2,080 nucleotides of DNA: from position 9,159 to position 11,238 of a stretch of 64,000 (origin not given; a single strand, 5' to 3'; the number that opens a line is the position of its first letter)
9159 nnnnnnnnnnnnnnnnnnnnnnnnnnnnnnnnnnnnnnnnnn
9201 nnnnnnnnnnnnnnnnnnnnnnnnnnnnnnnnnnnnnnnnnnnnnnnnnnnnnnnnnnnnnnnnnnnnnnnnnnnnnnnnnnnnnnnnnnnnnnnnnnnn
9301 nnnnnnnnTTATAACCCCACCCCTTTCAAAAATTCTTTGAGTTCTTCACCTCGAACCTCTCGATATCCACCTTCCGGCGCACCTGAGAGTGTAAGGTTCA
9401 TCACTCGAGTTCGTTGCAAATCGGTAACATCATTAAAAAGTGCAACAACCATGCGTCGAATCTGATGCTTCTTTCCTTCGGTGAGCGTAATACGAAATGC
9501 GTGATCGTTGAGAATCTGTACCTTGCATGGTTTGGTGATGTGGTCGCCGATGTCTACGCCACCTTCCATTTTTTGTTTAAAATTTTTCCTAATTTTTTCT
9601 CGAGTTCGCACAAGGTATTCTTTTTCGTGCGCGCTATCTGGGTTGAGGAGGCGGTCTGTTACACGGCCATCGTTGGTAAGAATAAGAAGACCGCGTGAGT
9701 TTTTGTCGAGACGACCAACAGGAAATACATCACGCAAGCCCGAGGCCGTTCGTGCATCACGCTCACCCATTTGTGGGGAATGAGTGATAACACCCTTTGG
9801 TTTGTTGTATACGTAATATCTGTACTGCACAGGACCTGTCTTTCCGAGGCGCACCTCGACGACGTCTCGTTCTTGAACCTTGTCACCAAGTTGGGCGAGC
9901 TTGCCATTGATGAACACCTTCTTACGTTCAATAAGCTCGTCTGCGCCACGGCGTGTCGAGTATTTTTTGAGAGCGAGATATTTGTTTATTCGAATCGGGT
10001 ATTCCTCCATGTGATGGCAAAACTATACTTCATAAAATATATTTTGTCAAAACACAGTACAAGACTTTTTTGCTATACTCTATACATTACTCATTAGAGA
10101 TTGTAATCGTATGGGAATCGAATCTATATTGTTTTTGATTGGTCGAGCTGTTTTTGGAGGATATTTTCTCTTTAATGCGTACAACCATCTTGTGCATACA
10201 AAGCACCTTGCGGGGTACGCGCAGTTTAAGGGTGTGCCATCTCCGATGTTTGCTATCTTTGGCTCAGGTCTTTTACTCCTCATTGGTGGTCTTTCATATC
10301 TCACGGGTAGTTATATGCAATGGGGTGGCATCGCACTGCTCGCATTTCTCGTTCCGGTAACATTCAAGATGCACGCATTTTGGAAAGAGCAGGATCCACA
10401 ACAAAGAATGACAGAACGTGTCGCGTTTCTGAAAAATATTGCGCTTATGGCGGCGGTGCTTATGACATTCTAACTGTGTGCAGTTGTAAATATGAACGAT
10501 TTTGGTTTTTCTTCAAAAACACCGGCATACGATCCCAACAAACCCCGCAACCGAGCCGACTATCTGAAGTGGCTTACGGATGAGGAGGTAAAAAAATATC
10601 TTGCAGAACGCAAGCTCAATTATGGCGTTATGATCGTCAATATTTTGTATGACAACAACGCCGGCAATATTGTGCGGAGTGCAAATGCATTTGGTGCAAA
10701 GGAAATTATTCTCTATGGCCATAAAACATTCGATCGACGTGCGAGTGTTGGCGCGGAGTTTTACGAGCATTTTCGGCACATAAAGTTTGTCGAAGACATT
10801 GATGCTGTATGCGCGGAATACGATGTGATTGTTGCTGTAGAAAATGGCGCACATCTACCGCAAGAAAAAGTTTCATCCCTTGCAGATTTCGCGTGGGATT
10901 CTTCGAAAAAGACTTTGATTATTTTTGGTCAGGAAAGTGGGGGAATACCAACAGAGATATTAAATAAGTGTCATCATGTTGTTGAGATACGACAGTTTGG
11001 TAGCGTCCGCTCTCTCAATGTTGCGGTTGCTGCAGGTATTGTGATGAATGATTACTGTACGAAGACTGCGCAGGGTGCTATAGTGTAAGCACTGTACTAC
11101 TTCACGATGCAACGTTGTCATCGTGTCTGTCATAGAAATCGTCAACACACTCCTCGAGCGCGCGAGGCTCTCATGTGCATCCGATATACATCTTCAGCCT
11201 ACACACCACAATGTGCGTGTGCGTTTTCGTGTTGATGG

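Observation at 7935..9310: High-GC island with a divergent gene pair and two perfect palindromes in the shared control region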

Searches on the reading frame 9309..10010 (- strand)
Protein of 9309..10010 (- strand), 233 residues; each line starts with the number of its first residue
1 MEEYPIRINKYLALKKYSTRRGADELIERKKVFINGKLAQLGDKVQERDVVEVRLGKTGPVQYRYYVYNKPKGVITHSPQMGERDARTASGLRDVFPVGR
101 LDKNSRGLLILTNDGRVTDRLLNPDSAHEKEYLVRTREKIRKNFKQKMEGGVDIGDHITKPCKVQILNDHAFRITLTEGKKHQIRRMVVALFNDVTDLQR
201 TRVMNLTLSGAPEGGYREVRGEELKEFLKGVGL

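Call 7: search_protein_families(library=pfam, proteins=[window:9309-10010:-], max_evalue=1)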
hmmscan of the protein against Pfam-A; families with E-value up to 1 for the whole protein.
window:9309-10010:- (233 aa): 3 families
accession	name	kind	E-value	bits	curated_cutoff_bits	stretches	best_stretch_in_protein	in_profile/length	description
PF00849.27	PseudoU_synth_2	-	2e-20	74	26.8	1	65-188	2-150/152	RNA pseudouridylate synthase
PF01479.30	S4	-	1.4e-08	34.7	22.8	1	7-51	2-48/48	S4 domain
PF24948.1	Citrate_synth_N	-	0.14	11.9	83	1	113-171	97-158/232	ATP-citrate synthase ATP-grasp domain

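Call 37: find_encoding_contigs(protein=window:9309-10010:-, flank=6000, max_places=10)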
Protein window:9309-10010:- (233 aa): 7 contigs read that carry it; 1 place shown.
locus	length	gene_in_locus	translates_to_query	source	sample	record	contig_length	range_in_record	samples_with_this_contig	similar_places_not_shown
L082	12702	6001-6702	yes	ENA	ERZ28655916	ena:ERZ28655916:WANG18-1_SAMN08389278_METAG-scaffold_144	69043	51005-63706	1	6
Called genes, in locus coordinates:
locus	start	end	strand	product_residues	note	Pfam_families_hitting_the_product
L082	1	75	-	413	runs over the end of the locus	PF07992:Pyr_redox_2, PF00070:Pyr_redox (weak), PF22366:NDH2_C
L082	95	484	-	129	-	-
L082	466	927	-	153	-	PF07963:N_methyl (weak)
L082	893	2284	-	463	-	-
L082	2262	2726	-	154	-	-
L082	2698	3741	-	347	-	PF00482:T2SSF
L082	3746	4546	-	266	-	PF00437:T2SSE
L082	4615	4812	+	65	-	-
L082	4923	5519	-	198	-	PF00588:SpoU_methylase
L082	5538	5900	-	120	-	PF07681:DoxX (weak)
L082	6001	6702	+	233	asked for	PF01479:S4, PF00849:PseudoU_synth_2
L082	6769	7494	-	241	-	-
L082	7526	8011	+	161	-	-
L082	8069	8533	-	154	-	-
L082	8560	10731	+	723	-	PF00133:tRNA-synt_1, PF09334:tRNA-synt_1g, PF13603:tRNA-synt_1_2, PF09334:tRNA-synt_1g (weak), PF08264:Anticodon_1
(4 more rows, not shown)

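Call 39: find_related_loci(query=window:9309-10010:-, collection=metagenome_contigs, flank=8000)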
Query window:9309-10010:- (233 aa) in metagenome_contigs; peptide patterns used: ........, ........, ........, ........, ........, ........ (x = any residue, [..] = any of these).
600 stretches matched a pattern (row limit reached: there are more); 160 encode a relative of the query (tblastn E <= 1e-3); the best 80 are kept; 80 distinct loci.
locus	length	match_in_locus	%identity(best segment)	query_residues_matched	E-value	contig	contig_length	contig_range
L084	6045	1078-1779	63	1-231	8e-98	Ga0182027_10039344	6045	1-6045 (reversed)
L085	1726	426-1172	61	4-231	4e-99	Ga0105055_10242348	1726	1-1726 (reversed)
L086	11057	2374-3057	63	4-228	5e-93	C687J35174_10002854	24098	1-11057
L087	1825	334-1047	59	1-231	3e-96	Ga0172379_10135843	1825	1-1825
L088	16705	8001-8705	61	2-233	2e-90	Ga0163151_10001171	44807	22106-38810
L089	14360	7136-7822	62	4-229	3e-90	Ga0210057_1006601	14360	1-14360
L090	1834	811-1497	62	4-229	5e-95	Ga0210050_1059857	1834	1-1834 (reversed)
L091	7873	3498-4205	60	3-231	8e-90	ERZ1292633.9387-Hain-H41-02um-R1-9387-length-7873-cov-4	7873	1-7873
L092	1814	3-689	64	5-231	1e-94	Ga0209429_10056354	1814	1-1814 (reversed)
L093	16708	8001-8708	61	1-233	3e-89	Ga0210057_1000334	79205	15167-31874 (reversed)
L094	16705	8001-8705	60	2-228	7e-89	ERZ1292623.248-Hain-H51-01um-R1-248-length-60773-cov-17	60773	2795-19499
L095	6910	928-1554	64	1-223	9e-89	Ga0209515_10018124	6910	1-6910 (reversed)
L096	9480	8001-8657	61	1-233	5e-89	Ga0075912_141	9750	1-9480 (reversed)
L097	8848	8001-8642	62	4-231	2e-88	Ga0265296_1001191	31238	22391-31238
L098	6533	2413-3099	59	4-228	4e-88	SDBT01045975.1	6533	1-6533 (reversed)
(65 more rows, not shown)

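Call 46: find_homologous_proteins(query=window:9309-10010:-, max_evalue=1e-60)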
Query window:9309-10010:- (233 aa): 4267 proteins with E <= 1e-60 among 8000 candidates; the best 120 are listed.
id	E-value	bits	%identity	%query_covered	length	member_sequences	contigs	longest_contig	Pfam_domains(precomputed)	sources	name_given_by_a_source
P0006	2.3e-149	513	100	100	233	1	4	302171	PF00849.28,PF01479.31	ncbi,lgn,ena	-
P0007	2.0e-101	356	69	99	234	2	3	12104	PF00849.28,PF01479.31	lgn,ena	-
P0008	5.0e-101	355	70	99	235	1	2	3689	PF00849.28,PF01479.31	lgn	-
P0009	1.0e-100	354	68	99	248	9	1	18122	PF00849.28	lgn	-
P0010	1.8e-98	347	69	99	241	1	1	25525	PF00849.28,PF01479.31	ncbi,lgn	-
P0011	1.5e-96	340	66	99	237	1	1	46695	PF00849.28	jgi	jgi:23S rRNA pseudouridine2604 synthase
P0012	5.2e-96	339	66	98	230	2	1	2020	PF00849.28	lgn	-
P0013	5.5e-96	338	64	100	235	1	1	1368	PF00849.28,PF01479.31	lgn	-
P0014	5.8e-95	335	68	99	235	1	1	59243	PF00849.28,PF01479.31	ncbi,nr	ncbi:MAG: rRNA pseudouridine synthase [Candidatus Pacebacteria bacterium]|nr:rRNA pseudouridine synt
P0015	8.5e-95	335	65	100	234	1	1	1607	PF00849.28,PF01479.31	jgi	jgi:23S rRNA pseudouridine2604 synthase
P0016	1.3e-93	331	67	98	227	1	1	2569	PF00849.28,PF01479.31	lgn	-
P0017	7.4e-93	328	66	99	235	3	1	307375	PF00849.28,PF01479.31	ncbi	-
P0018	1.0e-92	328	63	99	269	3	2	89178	PF00849.28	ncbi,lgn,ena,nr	ncbi:rRNA pseudouridine synthase [Candidatus Parcubacteria bacterium]|nr:rRNA pseudouridine synthase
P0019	1.8e-92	327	64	100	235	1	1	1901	PF00849.28,PF01479.31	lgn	-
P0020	2.4e-91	323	63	100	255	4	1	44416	PF00849.28,PF01479.31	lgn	-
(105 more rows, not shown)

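Call 47: find_encoding_contigs(protein=P0010, flank=8000, max_places=2)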
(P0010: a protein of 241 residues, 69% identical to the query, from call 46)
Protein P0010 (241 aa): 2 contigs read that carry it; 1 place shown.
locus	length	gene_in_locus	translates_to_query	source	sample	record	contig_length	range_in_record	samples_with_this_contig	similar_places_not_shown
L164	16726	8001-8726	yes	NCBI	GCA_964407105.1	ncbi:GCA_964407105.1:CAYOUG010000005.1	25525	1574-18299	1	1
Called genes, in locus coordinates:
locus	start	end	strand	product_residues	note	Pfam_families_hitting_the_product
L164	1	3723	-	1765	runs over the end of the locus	?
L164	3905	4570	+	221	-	PF00072:Response_reg, PF00486:Trans_reg_C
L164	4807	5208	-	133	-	-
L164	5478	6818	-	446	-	PF04851:ResIII (weak), PF00270:DEAD, PF00271:Helicase_C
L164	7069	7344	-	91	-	PF00076:RRM_1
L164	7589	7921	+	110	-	-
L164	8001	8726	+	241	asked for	PF01479:S4 (weak), PF00849:PseudoU_synth_2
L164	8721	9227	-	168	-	PF00173:Cyt-b5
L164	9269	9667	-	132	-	PF07883:Cupin_2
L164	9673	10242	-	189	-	-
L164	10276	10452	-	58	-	PF02416:TatA_B_E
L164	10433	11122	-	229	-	PF00902:TatC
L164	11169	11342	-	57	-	-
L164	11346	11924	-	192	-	-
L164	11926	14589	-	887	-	-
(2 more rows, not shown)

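Call 48: find_encoding_contigs(protein=P0007, flank=8000, max_places=2)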
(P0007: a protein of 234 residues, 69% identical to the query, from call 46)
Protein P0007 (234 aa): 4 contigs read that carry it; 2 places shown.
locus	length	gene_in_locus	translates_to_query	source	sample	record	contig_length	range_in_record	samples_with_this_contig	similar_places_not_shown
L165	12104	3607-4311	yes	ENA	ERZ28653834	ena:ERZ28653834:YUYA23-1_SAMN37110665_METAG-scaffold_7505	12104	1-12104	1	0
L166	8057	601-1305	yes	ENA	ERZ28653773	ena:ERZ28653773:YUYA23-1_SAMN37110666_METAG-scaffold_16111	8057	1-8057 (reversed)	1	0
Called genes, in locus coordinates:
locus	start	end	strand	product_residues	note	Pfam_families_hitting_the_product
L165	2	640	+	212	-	?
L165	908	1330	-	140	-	-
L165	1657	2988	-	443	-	PF00270:DEAD, PF04851:ResIII (weak), PF00271:Helicase_C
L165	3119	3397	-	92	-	PF00076:RRM_1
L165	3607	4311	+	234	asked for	PF01479:S4, PF00849:PseudoU_synth_2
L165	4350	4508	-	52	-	PF02416:TatA_B_E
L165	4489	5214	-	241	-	PF00902:TatC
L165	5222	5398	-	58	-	-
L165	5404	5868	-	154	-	-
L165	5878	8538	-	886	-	-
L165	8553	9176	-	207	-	-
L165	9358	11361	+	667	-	PF01835:MG2 (weak), PF00404:Dockerin_1 (weak)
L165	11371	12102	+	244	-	?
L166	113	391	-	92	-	PF00076:RRM_1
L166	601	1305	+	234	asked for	PF01479:S4, PF00849:PseudoU_synth_2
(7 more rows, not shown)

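Call 49: find_encoding_contigs(protein=P0009, flank=8000, max_places=2)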
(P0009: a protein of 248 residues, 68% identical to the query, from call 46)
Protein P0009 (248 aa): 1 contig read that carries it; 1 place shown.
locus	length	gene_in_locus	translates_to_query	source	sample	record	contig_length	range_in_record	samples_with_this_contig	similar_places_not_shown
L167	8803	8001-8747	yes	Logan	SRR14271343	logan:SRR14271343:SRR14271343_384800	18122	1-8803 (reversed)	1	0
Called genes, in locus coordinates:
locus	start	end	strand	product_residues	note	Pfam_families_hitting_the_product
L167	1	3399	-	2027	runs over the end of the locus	PF03534:SpvB, PF05593:RHS_repeat (faint), PF13517:FG-GAP_3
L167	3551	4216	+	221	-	PF00072:Response_reg, PF00486:Trans_reg_C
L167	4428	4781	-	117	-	PF05514:HR_lesion (faint), PF07681:DoxX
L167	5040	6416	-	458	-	PF00270:DEAD, PF04851:ResIII (weak), PF00271:Helicase_C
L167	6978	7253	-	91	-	PF00076:RRM_1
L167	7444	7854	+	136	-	-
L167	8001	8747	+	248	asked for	PF00849:PseudoU_synth_2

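Call 50: find_encoding_contigs(protein=P0014, flank=8000, max_places=2)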
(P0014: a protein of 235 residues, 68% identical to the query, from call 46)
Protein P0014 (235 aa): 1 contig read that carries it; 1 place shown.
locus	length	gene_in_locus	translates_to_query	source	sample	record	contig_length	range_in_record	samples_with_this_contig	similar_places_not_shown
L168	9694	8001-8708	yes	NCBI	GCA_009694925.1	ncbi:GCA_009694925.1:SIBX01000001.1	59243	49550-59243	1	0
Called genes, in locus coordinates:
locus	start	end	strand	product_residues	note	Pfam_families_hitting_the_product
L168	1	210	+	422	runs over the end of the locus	PF01551:Peptidase_M23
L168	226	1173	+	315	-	PF02388:FemAB, PF13480:Acetyltransf_6, PF02388:FemAB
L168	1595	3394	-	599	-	PF00005:ABC_tran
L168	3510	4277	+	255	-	-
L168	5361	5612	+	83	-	PF01541:GIY-YIG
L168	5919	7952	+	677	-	PF02897:Peptidase_S9_N, PF00326:Peptidase_S9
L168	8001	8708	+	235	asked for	PF01479:S4 (weak), PF00849:PseudoU_synth_2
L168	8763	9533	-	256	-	PF03437:BtpA (weak)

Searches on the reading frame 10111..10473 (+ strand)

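Call 7: search_protein_families(library=pfam, proteins=[window:10111-10473:+], max_evalue=1)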
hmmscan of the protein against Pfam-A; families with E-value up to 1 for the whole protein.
window:10111-10473:+ (120 aa): 3 families
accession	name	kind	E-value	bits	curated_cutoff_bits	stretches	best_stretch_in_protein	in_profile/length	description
PF07681.17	DoxX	-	1.2e-06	29.5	23.6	1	8-89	2-85/85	DoxX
PF05514.17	HR_lesion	-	0.0018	18.9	22.6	1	58-118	75-134/138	HR-like lesion-inducing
PF07291.16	MauE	-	0.32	11.7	27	1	6-81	3-81/128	Methylamine utilisation protein MauE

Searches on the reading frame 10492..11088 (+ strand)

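Call 7: search_protein_families(library=pfam, proteins=[window:10492-11088:+], max_evalue=1)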
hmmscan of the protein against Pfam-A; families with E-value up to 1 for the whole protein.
window:10492-11088:+ (198 aa): 4 families
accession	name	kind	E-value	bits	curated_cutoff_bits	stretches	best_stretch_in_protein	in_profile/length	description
PF00588.24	SpoU_methylase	-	6.8e-28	98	29.7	1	46-185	4-141/142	SpoU rRNA Methylase family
PF09936.14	Methyltrn_RNA_4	-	0.0066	16.8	22.6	1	98-185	83-177/182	SAM-dependent RNA methyltransferase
PF10453.14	NUFIP1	-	0.1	12.9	23.3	1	29-44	17-32/53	FMR1-interacting protein 1 (NUFIP1)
PF18594.6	Sas6_CC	-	0.28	11.4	26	1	30-38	1-9/30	Sas6/XLF/XRCC4 coiled-coil domain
